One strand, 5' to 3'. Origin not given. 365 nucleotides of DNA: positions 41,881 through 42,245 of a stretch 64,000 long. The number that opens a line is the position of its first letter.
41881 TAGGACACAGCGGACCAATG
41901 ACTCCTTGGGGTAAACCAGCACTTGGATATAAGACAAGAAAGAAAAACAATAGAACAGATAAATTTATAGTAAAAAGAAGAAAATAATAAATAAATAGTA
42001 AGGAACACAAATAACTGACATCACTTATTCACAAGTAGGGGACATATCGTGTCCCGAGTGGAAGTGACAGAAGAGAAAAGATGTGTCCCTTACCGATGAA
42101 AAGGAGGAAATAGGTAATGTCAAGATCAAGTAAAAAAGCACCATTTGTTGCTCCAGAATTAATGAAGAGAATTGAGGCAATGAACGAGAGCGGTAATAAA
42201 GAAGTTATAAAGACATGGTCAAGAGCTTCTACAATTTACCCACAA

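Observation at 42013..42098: Structured ~90-bp D-type repeats inserted into three normally compact S10/spc-operon intergenic spaces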

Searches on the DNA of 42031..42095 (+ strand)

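Call 35: build_rna_model(alignment_id=A2, structure=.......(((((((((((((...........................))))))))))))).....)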
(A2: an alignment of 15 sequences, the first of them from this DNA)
Model R1 built from alignment A2 (15 sequences, 65 columns); structure: as given.
model positions 64; base pairs 13; branch points 0; effective number of sequences 5.99; information 0.875 bits per position. Calibrated on 0.2 Mb of random sequence (short: E-values are rough).
structure used (alignment columns):
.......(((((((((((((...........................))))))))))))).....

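Call 36: search_with_rna_model(model_id=R1, sources=[window, L004, L005, L007, L011, L012, L013, L014, L015, L016, L017, L021, L023, L026], max_evalue=10)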
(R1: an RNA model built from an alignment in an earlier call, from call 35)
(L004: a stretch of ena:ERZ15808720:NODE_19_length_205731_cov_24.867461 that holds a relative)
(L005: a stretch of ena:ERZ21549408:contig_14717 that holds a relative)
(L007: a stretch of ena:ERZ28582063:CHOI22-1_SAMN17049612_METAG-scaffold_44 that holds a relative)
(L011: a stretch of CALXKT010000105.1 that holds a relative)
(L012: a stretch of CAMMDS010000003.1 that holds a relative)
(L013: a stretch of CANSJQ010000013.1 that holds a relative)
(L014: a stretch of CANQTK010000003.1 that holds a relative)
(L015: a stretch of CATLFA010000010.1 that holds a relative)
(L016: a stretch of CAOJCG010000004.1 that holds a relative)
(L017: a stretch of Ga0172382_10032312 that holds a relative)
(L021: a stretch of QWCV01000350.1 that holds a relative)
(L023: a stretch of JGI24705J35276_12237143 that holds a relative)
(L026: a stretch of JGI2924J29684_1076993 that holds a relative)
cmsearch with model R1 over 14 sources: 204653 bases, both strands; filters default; matches with E-value up to 10: 70.
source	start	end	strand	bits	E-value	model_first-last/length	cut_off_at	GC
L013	2560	2623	-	82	5.1e-19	1-64/64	no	0.47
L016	7088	7151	+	81.2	8.2e-19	1-64/64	no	0.44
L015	774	837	-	81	9.3e-19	1-64/64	no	0.45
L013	6431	6494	-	79.2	2.7e-18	1-64/64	no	0.45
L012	2228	2291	-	77.1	9.7e-18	1-64/64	no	0.45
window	44438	44501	+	76.6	1.3e-17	1-64/64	no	0.47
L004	10318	10381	+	76.6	1.3e-17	1-64/64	no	0.47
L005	10318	10381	+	76.6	1.3e-17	1-64/64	no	0.47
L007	5946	6009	+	76.6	1.3e-17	1-64/64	no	0.47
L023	9104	9167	-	75.8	2.1e-17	1-64/64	no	0.53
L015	4693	4756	-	75.6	2.4e-17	1-64/64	no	0.44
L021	8446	8509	+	73.5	8.4e-17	1-64/64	no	0.42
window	42031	42095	+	72.9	1.2e-16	1-64/64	no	0.49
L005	7911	7975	+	72.9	1.2e-16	1-64/64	no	0.49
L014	4857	4921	-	68.9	1.4e-15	1-64/64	no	0.38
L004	13681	13744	+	68.8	1.4e-15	1-64/64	no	0.61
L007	9511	9574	+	68.8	1.4e-15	1-64/64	no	0.61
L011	667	730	+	66.8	4.9e-15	1-64/64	no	0.58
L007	3539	3602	+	66.5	5.8e-15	1-64/64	no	0.47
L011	744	807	+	65.6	1e-14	1-64/64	no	0.64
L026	2766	2829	-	63.4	3.7e-14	1-64/64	no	0.5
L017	991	1053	+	63.3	3.9e-14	1-64/64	no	0.49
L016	5035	5097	+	47.4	6e-10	1-64/64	no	0.57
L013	6028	6092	-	40.2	4.5e-08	1-64/64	no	0.52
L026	6447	6510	-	37.3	2.6e-07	1-64/64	no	0.5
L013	3057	3121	-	36.7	3.8e-07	1-64/64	no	0.51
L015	1271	1335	-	35.9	6.1e-07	1-64/64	no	0.52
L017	1101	1164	+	35.5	8e-07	1-64/64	no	0.48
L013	1913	1975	-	32.6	4.6e-06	1-64/64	no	0.43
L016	7552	7613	+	27.6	9.2e-05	1-64/64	no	0.48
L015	772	835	+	25.8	0.00028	1-64/64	no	0.47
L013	2558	2621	+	23.5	0.0011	1-64/64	no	0.48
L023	9102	9165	+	23.2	0.0013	1-64/64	no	0.53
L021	8448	8511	-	22.3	0.0022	1-64/64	no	0.42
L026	2764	2827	+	20.2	0.008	1-64/64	no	0.52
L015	128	189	-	19.5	0.012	1-64/64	no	0.44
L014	3017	3075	-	18.9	0.018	1-64/64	no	0.32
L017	993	1055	-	18.3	0.024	1-64/64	no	0.52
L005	7913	7977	-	17.4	0.043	1-64/64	no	0.48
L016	1080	1140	+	17.4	0.044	1-64/64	no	0.46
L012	2226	2289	+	17.2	0.049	1-64/64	no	0.45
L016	5043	5091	-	17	0.057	9-58/64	no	0.49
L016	7555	7615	-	16.9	0.058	1-64/64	no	0.44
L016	7090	7153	-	16.9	0.06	1-64/64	no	0.44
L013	6429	6492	+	16.9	0.06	1-64/64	no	0.45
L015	4691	4754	+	16.2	0.091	1-64/64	no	0.44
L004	10320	10383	-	15.7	0.12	1-64/64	no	0.47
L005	10320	10383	-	15.7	0.12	1-64/64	no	0.47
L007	5948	6011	-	15.7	0.12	1-64/64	no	0.47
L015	4252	4314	-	15.4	0.14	1-64/64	no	0.48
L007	3541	3605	-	14.7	0.22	1-64/64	no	0.46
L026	6479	6508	+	14.5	0.25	1-64/64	no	0.43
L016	7445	7506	+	14.4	0.26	1-64/64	no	0.29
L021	2052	2104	+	13.9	0.35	1-64/64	no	0.45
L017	1103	1132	-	13.9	0.36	1-64/64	no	0.47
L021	5356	5444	-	13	0.6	1-64/64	no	0.42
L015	6515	6539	+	12.5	0.85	1-64/64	no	0.56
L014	4855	4918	+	12.3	0.92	1-64/64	no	0.39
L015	6517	6541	-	12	1.1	1-64/64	no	0.48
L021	2054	2106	-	11.7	1.4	1-64/64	no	0.45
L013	1911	1972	+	11.1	1.9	1-64/64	no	0.39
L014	3648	3669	-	11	2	25-46/64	no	0.32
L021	5354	5407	+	9.8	4.2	1-64/64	no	0.44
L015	6591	6615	-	8.7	8.3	1-64/64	no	0.44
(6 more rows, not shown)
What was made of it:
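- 41998..42093 (+): Long-form copy 1 (96 nt) in the rplB-rpsS spacer. It runs from the 5' arm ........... to the 3' arm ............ CM hit of 72.9 bits (call 36).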

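Call 47: search_with_rna_model(model_id=R1, source=L027, max_evalue=10, filters=off, show_alignments=2)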
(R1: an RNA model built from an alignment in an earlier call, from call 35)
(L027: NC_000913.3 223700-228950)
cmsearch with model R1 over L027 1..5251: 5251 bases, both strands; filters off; matches with E-value up to 10: 17.
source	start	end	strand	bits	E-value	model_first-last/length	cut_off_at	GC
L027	1578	1615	+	5.6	1.3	1-64/64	no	0.58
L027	264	293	+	4.6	2.5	1-64/64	no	0.67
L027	1248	1286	+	4.5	2.6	1-64/64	no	0.56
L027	1151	1190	+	4.2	3.3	1-64/64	no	0.5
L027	2460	2484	+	3.9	3.8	1-64/64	no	0.56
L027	3088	3109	+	3.6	4.5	1-64/64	no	0.59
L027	2848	2881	+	3.4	5.1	1-64/64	no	0.53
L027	3004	3051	+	3.3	5.5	1-64/64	no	0.6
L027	2933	2956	-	3.3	5.5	1-64/64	no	0.62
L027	3955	3977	-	2.9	7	1-64/64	no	0.52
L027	2175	2196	-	2.9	7.1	1-64/64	no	0.55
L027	3912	3959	+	2.7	8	1-64/64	no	0.52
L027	3440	3467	-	2.5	8.8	1-64/64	no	0.39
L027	321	362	+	2.5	8.8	1-64/64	no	0.6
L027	4509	4561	+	2.5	9.1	1-64/64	no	0.57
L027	3331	3355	+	2.4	9.2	1-64/64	no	0.56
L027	3383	3415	+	2.3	9.8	1-64/64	no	0.61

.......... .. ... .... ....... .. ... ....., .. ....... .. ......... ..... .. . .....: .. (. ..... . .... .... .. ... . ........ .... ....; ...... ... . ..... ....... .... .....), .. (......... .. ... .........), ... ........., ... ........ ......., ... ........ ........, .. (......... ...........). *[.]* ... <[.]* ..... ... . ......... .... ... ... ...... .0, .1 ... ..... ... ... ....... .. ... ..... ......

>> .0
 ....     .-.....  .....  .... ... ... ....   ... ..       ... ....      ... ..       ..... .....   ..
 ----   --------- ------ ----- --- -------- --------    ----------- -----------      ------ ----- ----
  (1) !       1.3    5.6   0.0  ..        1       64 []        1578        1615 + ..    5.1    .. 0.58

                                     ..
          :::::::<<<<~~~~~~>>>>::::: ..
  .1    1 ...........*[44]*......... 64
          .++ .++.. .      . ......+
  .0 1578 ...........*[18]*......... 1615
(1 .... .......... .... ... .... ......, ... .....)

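Call 60: search_with_rna_model(model_id=R1, sources=[L028, L029, L030, L031, L032, L033, L034, L035, L036, L037, L038], max_evalue=0.01)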
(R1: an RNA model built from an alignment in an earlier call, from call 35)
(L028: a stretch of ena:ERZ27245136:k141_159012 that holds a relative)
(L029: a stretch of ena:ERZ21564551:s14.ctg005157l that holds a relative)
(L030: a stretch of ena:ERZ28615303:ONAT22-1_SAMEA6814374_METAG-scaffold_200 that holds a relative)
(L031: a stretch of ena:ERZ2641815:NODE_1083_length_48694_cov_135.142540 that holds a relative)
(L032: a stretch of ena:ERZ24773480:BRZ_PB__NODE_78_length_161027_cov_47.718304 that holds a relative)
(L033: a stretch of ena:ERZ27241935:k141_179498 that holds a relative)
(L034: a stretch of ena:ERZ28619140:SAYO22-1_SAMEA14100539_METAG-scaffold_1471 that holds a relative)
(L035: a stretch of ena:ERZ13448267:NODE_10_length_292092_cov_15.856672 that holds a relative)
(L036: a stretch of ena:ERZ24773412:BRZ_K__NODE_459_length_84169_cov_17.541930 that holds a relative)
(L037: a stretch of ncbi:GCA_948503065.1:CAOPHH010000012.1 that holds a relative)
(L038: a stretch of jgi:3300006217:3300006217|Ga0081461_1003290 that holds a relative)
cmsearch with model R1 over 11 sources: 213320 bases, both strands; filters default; matches with E-value up to 0.01: 31.
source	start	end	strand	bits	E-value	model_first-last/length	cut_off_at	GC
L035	13551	13613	+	65.7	9.8e-15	1-64/64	no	0.48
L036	13551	13613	+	65.7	9.8e-15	1-64/64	no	0.48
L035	10308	10370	+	64.9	1.6e-14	1-64/64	no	0.46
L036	10308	10370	+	64.9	1.6e-14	1-64/64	no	0.46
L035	19115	19177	+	63.3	4.3e-14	1-64/64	no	0.48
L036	19115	19177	+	63.3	4.3e-14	1-64/64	no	0.48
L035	14176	14239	+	56.9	2e-12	1-64/64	no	0.47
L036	14176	14239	+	56.9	2e-12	1-64/64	no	0.47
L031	14492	14557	+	53.2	1.8e-11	1-64/64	no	0.59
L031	19744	19809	+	50.2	1.1e-10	1-64/64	no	0.52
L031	13866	13932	+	43.8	5.5e-09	1-64/64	no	0.52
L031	10311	10377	+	41.3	2.4e-08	1-64/64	no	0.58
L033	14367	14432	+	40.3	4.4e-08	1-64/64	no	0.52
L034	12874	12939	+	40.3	4.4e-08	1-64/64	no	0.52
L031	9913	9979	+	39.4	7.8e-08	1-64/64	no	0.58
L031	13750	13816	+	32.9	4e-06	1-64/64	no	0.48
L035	13553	13615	-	32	6.8e-06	1-64/64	no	0.48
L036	13553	13615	-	32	6.8e-06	1-64/64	no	0.48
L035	19117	19179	-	31.3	1e-05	1-64/64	no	0.48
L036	19117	19179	-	31.3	1e-05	1-64/64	no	0.48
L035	10310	10372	-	30.8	1.4e-05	1-64/64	no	0.46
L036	10310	10372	-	30.8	1.4e-05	1-64/64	no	0.46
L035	9913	9979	+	30.2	1.9e-05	1-64/64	no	0.52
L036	9913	9979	+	30.2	1.9e-05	1-64/64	no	0.52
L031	9801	9867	+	26.1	0.00024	1-64/64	no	0.46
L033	12436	12499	+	25.4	0.00037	1-64/64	no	0.38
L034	10943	11006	+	25.4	0.00037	1-64/64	no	0.38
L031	14494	14559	-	24.8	0.00052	1-64/64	no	0.58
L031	10313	10379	-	24.5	0.0006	1-64/64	no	0.58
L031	13868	13934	-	24.4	0.00066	1-64/64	no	0.52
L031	9915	9981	-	23.8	0.00095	1-64/64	no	0.57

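Call 61: search_with_rna_model(model_id=R1, sources=[window, L011, L012, L013, L014, L015, L016, L021, L023, L031, L033, L035, L017, L026], max_evalue=0.000003, make_alignment=true)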
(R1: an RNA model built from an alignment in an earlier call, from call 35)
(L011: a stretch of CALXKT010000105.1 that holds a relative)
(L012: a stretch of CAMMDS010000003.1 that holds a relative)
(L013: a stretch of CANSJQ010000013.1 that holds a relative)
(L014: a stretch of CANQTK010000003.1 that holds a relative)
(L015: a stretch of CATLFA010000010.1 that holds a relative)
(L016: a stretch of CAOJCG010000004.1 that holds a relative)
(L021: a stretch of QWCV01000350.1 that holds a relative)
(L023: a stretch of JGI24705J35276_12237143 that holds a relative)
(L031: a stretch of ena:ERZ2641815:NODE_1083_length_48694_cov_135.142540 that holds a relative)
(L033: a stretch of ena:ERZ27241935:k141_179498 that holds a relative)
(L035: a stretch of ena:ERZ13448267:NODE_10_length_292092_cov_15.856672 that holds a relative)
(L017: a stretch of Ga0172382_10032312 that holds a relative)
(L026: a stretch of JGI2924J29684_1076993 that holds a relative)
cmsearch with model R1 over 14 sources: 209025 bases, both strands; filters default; matches with E-value up to 0.000003: 32.
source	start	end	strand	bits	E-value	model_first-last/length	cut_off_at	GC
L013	2560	2623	-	82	5.2e-19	1-64/64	no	0.47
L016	7088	7151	+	81.2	8.3e-19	1-64/64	no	0.44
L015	774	837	-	81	9.5e-19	1-64/64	no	0.45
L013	6431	6494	-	79.2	2.8e-18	1-64/64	no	0.45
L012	2228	2291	-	77.1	9.9e-18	1-64/64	no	0.45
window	44438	44501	+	76.6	1.3e-17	1-64/64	no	0.47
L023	9104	9167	-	75.8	2.2e-17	1-64/64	no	0.53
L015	4693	4756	-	75.6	2.5e-17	1-64/64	no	0.44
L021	8446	8509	+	73.5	8.5e-17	1-64/64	no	0.42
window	42031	42095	+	72.9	1.2e-16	1-64/64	no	0.49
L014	4857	4921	-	68.9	1.4e-15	1-64/64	no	0.38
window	47801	47864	+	68.8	1.5e-15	1-64/64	no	0.61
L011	667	730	+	66.8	5e-15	1-64/64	no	0.58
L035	13551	13613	+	65.7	9.6e-15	1-64/64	no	0.48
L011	744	807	+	65.6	1e-14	1-64/64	no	0.64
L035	10308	10370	+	64.9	1.5e-14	1-64/64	no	0.46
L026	2766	2829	-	63.4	3.8e-14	1-64/64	no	0.5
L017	991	1053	+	63.3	4e-14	1-64/64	no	0.49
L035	19115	19177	+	63.3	4.2e-14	1-64/64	no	0.48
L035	14176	14239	+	56.9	2e-12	1-64/64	no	0.47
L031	14492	14557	+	53.2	1.8e-11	1-64/64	no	0.59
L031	19744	19809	+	50.2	1.1e-10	1-64/64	no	0.52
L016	5035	5097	+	47.4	6.1e-10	1-64/64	no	0.57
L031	13866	13932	+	43.8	5.4e-09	1-64/64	no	0.52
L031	10311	10377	+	41.3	2.4e-08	1-64/64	no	0.58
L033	14367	14432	+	40.3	4.3e-08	1-64/64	no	0.52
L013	6028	6092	-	40.2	4.6e-08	1-64/64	no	0.52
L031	9913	9979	+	39.4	7.7e-08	1-64/64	no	0.58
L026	6447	6510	-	37.3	2.7e-07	1-64/64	no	0.5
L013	3057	3121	-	36.7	3.9e-07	1-64/64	no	0.51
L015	1271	1335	-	35.9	6.2e-07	1-64/64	no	0.52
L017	1101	1164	+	35.5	8.1e-07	1-64/64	no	0.48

Alignment A4: 32 matches aligned to the model, 79 columns, each read 5' to 3' on its own strand. Consensus structure (alignment columns), stored with it:
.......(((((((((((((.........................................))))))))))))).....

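Call 72: search_with_rna_model(model_id=R1, sources=[L039, L040, L041, L042, L043, L021], max_evalue=0.1)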
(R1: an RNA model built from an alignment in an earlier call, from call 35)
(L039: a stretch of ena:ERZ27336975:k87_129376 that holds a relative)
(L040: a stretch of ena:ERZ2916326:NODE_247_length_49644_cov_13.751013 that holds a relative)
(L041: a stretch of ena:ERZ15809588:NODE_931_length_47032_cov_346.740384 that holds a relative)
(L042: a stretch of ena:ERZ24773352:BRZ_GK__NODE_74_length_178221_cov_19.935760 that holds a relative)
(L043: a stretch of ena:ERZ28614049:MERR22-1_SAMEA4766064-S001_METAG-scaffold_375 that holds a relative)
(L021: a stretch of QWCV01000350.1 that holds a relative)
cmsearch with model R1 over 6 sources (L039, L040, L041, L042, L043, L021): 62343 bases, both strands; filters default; matches with E-value up to 0.1: 4.
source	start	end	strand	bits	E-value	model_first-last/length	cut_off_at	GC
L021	8446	8509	+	73.5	2.5e-17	1-64/64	no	0.42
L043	3917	3980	+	60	9e-14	1-64/64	no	0.38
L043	3919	3982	-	26.1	6.9e-05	1-64/64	no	0.36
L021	8448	8511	-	22.3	0.00068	1-64/64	no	0.42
